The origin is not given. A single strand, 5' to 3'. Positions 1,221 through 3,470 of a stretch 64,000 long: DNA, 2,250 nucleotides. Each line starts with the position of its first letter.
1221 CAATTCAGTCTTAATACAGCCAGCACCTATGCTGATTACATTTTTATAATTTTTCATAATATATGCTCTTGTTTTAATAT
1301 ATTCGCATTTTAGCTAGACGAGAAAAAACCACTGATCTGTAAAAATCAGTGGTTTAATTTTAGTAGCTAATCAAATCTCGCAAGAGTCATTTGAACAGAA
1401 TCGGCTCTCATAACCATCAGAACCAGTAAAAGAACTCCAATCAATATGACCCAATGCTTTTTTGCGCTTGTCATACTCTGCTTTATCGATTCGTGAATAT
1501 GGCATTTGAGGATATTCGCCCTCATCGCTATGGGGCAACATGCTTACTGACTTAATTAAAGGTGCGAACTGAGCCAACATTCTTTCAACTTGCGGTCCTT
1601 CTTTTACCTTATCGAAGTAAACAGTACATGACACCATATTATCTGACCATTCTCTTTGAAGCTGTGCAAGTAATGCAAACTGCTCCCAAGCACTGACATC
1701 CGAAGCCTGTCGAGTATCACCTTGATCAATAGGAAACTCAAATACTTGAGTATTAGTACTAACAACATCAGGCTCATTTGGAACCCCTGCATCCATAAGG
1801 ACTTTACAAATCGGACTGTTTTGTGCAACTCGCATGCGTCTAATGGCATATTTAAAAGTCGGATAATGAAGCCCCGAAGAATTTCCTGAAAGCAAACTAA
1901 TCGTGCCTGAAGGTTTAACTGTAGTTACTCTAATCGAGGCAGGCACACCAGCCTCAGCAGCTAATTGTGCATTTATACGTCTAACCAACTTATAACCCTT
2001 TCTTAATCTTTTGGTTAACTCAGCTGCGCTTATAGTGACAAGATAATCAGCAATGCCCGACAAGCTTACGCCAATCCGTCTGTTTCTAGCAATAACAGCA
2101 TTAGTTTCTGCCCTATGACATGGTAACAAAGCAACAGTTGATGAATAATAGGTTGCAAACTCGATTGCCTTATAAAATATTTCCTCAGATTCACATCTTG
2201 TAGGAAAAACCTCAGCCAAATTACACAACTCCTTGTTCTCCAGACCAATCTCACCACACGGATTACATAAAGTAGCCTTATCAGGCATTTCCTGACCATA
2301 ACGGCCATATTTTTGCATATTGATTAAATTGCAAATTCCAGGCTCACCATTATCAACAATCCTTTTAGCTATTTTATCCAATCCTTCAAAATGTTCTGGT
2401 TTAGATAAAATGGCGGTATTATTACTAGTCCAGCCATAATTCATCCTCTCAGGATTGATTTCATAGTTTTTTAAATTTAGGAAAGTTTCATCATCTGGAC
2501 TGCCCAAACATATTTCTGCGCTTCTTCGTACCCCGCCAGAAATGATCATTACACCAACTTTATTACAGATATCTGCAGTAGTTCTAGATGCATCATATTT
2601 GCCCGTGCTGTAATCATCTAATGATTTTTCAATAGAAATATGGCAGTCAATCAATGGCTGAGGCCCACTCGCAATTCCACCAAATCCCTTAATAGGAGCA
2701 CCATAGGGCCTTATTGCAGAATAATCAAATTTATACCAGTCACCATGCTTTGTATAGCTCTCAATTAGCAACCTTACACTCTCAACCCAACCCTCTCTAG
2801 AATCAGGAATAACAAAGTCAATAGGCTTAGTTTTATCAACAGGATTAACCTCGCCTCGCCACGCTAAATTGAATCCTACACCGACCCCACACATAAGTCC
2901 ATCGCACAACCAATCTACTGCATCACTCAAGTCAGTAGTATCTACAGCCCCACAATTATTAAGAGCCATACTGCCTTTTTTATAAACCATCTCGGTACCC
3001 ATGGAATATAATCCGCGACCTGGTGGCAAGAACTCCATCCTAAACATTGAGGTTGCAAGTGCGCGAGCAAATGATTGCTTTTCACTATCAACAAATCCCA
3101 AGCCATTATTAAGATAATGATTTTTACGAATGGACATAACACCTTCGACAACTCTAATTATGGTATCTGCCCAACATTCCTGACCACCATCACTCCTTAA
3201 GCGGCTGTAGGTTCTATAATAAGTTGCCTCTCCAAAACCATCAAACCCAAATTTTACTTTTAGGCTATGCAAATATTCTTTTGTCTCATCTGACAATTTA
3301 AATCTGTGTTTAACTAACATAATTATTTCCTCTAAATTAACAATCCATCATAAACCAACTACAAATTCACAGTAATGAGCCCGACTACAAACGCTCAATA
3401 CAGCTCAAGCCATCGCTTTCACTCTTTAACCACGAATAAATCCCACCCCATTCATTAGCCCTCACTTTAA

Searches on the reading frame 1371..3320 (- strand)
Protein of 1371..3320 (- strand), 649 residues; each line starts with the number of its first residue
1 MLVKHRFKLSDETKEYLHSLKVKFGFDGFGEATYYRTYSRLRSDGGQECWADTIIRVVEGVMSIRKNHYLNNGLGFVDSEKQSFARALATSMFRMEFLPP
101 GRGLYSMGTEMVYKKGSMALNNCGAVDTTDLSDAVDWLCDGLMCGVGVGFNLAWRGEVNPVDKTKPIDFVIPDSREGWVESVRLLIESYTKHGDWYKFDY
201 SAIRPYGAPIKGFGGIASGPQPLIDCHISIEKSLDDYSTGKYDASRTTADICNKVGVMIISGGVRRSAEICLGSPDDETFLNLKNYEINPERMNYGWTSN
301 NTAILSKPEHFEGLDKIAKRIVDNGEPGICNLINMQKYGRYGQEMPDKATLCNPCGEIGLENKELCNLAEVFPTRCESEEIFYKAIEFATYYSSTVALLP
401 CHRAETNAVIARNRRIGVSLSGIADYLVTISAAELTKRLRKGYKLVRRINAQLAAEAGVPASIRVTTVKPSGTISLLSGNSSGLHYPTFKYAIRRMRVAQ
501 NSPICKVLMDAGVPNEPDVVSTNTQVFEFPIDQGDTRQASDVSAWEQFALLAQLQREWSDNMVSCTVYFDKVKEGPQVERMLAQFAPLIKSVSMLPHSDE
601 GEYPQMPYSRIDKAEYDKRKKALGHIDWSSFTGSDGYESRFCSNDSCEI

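Call 10: search_protein_families(library=pfam, proteins=[window:1371-3320:-], max_evalue=0.01)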
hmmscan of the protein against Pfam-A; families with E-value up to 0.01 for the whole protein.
window:1371-3320:- (649 aa): 3 families
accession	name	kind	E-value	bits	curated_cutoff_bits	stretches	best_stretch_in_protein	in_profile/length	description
PF17975.6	RNR_Alpha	-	1.1e-24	87.3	26.4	1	17-109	9-101/101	Ribonucleotide reductase alpha domain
PF21995.1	RNR-II_ins_dom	-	6e-14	52.6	27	1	166-232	34-105/107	B12-dependent ribonucleotide reductase, insertion domain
PF02867.20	Ribonuc_red_lgC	-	2.1e-11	43.6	23.9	1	314-429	173-297/523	Ribonucleotide reductase, barrel domain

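Call 27: search_protein_families(library=ncbifam, proteins=[window:1371-3320:-], max_evalue=0.01)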
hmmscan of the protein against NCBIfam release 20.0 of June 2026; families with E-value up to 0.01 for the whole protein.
window:1371-3320:- (649 aa): 5 families
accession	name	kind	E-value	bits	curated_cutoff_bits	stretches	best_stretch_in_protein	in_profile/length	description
TIGR02505.1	RTPR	equivalog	1.2e-97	327.9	340.05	2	164-648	175-722/724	ribonucleoside-triphosphate reductase, adenosylcobalamin-dependent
TIGR02504.1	NrdJ_Z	equivalog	9.9e-18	64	399.95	2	315-431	241-367/606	adenosylcobalamin-dependent ribonucleoside-diphosphate reductase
NF006417.0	PRK08665.1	equivalog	8e-11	40.9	961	2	314-431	241-364/759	vitamin B12-dependent ribonucleotide reductase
NF005010.0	PRK06406.1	subfamily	0.0086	14.3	1125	0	350-431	431-518/771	vitamin B12-dependent ribonucleotide reductase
NF005991.0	PRK08115.1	equivalog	0.0099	13.9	854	0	326-469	451-597/858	vitamin B12-dependent ribonucleotide reductase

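Call 58: search_dna_similar(query=window:1371-3320:-, collection=phages, mode=protein, max_evalue=1e-10, max_rows=12)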
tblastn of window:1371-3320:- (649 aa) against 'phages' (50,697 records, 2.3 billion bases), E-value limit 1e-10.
Records with a match: 1193; places in all: 1193; records where one place covers at least 80% of the query: 1152.
Best place of each record, by identity: <60% 1193.
By first word of the organism name: Mycobacterium 709; Streptomyces 299; Rhodococcus 47; Gordonia 28; Roseobacter 23; Pseudomonas 15; Thermus 13; Nodularia 9; Vibrio 6; Lentibacter 5; and 22 more.
By host as written in the record: Mycobacterium smegmatis mc2 155 524; Mycobacterium smegmatis mc#155 96; Streptomyces griseus ATCC 10137 82; Streptomyces lividans JI 1326 58; Rhodococcus erythropolis RIA 643 37; Mycobacterium smegmatis mc2155 30; - 29; Gordonia terrae 3612 24; and 103 more.
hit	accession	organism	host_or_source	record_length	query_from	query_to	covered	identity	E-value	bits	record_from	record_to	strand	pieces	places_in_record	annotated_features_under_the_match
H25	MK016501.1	Mycobacterium phage Nebkiss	Mycobacterium smegmatis mc2 155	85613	7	649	99%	39.1%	3e-126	417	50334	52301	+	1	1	88: ribonucleotide reductase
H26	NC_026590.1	Mycobacterium phage Gaia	Mycobacterium smegmatis mc2 155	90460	7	649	99%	39.1%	3e-126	417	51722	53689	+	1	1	89: ribonucleotide reductase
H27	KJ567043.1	Mycobacterium phage Gaia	Mycobacterium smegmatis mc2 155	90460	7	649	99%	39.1%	3e-126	417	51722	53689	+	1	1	89: ribonucleotide reductase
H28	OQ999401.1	Actinomycetia phage DSL-LC01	Actinomycetia bacterium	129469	7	649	99%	38.5%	2e-128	423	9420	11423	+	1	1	ribonucleoside-triphosphate reductase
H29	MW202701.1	Caudoviricetes sp.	Manatee Spring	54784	29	649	96%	32.3%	6e-72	259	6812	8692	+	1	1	rnr iI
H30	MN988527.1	Rhizobium phage RHph_N3_19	Rhizobium phaseoli N3_19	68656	20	649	97%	31.7%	1e-57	217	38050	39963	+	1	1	adenosylcobalamin-dependent ribonucleoside-triphosphate reductase ... | hypothetical protein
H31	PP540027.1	Maribacter phage Panino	Maribacter halichondriae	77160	25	649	96%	31.9%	3e-77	275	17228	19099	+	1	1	ribonucleotide reductase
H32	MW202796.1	Caudoviricetes sp.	Manatee Spring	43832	23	649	97%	31.0%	3e-57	215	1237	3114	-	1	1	rnr iI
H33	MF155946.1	Streptomyces phage Mildred21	Streptomyces viridochromogenes DSM40736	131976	1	649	100%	29.9%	2e-44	177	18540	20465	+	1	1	ribonucleotide reductase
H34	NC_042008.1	Streptomyces phage Mildred21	Streptomyces viridochromogenes DSM40736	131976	1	649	100%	29.9%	2e-44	177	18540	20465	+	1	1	ribonucleotide reductase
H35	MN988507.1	Rhizobium phage RHph_N3_13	Rhizobium phaseoli N3_13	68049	34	649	95%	31.2%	1e-33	221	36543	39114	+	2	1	putative ribonucleoside reductase (x2) | postulated decoy of host sigma factor protein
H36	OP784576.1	Pseudomonas phage pPA-3099-2aT.3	Pseudomonas aeruginosa 3099-2aT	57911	17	649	98%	30.3%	9e-60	223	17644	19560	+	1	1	hypothetical protein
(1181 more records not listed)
